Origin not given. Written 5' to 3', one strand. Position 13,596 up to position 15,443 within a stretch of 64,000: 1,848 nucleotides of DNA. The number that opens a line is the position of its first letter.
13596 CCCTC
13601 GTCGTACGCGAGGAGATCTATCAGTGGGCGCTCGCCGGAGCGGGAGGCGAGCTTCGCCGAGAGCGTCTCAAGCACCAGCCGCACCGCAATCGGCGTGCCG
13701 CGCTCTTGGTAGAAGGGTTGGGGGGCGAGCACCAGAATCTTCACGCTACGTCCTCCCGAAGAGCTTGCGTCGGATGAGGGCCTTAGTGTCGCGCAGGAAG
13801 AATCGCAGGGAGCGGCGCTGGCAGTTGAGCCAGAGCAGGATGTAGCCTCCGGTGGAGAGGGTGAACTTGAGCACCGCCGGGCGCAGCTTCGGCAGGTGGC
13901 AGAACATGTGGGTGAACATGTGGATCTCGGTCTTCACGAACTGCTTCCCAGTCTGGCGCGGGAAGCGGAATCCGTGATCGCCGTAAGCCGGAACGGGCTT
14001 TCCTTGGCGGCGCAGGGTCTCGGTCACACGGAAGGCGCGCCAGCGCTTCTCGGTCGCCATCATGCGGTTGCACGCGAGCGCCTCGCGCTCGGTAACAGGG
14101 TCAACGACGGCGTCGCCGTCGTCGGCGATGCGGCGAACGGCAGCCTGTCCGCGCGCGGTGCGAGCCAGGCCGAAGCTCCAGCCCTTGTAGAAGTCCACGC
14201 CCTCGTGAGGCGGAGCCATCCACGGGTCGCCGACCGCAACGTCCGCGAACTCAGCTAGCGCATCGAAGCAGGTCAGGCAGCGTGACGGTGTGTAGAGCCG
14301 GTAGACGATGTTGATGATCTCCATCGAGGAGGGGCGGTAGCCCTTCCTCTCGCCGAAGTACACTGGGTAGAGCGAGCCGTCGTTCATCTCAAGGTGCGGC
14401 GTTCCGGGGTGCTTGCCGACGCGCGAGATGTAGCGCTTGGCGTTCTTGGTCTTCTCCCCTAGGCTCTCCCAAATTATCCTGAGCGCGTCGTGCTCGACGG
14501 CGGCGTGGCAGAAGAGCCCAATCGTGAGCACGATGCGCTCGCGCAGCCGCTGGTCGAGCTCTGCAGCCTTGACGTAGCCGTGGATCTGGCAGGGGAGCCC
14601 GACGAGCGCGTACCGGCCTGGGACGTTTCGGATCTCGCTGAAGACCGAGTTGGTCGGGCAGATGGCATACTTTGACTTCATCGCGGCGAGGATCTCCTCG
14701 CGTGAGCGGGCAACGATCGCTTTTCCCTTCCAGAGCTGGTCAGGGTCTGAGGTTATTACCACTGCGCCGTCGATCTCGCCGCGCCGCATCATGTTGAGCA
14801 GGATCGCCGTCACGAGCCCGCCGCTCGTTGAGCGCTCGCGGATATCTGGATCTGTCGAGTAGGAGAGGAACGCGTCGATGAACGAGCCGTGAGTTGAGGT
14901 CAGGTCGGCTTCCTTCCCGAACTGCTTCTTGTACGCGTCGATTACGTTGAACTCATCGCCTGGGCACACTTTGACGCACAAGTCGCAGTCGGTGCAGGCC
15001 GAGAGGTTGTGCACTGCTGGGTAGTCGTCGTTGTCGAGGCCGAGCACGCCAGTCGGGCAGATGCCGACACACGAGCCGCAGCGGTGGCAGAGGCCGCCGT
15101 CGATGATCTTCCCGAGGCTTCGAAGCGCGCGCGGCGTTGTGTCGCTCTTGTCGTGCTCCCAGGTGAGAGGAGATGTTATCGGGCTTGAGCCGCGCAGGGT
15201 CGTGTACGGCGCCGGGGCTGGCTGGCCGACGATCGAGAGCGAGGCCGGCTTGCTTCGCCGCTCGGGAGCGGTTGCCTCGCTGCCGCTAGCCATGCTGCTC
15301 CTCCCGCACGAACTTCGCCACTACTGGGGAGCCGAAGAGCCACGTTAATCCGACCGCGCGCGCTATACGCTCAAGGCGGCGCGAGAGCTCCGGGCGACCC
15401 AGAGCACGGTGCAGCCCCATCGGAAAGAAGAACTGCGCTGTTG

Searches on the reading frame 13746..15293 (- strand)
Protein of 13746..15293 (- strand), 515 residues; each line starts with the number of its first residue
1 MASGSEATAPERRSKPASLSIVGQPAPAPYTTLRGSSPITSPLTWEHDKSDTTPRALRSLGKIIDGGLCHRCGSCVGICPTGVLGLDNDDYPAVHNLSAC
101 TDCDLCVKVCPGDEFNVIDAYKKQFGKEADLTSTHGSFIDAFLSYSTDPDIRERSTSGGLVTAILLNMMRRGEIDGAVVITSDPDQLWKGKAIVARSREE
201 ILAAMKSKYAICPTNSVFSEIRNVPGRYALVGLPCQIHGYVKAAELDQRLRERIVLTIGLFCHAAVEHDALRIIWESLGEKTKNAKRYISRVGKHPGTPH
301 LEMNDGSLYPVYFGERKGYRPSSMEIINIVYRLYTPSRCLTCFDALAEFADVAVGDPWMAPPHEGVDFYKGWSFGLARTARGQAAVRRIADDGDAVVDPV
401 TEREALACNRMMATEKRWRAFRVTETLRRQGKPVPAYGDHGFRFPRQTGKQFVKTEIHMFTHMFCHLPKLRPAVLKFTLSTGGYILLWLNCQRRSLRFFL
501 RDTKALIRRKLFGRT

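Call 11: find_encoding_contigs(protein=window:13746-15293:-, flank=2000, max_places=4)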
Protein window:13746-15293:- (515 aa): 5 contigs read that carry it; 2 places shown.
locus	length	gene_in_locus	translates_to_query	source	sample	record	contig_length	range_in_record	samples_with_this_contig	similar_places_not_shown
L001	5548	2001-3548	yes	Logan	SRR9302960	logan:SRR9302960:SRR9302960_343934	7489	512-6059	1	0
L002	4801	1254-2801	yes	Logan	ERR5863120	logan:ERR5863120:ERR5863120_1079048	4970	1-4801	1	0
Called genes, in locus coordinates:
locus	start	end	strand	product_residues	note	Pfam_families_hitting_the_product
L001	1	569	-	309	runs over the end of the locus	PF00072:Response_reg, PF13581:HATPase_c_2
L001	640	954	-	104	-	PF01740:STAS, PF13466:STAS_2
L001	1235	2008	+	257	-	PF13489:Methyltransf_23 (weak), PF08241:Methyltransf_11, PF13649:Methyltransf_25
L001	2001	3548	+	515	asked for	PF13183:Fer4_8 (faint), PF00037:Fer4 (faint), PF13237:Fer4_10, PF14697:Fer4_21 (weak), PF12838:Fer4_7 (weak), PF13187:Fer4_9, PF04422:FrhB_FdhB_N, PF04432:FrhB_FdhB_C, +1 more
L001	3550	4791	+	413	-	PF13579:Glyco_trans_4_4 (weak), PF00534:Glycos_transf_1, PF13692:Glyco_trans_1_4, PF13524:Glyco_trans_1_2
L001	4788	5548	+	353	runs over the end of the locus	PF13472:Lipase_GDSL_2 (weak)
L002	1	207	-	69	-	?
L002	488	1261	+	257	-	PF13489:Methyltransf_23 (weak), PF08241:Methyltransf_11, PF13649:Methyltransf_25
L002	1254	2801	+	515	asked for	PF13183:Fer4_8 (faint), PF00037:Fer4 (faint), PF13237:Fer4_10, PF14697:Fer4_21 (weak), PF12838:Fer4_7 (weak), PF13187:Fer4_9, PF04422:FrhB_FdhB_N, PF04432:FrhB_FdhB_C, +1 more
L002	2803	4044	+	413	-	PF13579:Glyco_trans_4_4 (weak), PF00534:Glycos_transf_1, PF13692:Glyco_trans_1_4, PF13524:Glyco_trans_1_2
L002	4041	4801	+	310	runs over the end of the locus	?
